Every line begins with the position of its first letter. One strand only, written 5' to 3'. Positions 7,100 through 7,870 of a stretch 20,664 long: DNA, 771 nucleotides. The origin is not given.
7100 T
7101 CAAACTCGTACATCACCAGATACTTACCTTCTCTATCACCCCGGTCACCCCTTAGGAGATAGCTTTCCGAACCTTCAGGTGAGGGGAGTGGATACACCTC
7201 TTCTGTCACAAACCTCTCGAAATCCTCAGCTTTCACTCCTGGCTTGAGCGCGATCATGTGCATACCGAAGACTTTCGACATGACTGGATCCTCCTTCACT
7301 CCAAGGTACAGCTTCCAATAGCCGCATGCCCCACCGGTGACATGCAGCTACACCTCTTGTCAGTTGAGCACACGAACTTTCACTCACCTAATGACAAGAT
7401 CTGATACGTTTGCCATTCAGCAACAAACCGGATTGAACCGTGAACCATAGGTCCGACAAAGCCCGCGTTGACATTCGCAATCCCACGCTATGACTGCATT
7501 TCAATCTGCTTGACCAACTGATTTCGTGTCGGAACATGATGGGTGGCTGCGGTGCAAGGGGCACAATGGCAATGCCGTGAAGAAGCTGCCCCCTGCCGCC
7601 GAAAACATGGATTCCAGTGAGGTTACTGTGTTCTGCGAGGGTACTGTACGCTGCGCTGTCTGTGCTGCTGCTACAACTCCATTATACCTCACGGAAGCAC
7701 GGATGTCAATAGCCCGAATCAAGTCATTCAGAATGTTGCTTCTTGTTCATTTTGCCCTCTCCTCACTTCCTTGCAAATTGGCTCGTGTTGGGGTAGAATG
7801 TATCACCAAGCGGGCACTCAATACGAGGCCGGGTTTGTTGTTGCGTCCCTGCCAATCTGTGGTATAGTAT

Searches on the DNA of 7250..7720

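Call 79: search_rna_families(source=window, start=7250, end=7720, threshold=evalue, max_evalue=1)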
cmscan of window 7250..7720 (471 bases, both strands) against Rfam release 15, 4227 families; matches with E-value up to 1: 0.
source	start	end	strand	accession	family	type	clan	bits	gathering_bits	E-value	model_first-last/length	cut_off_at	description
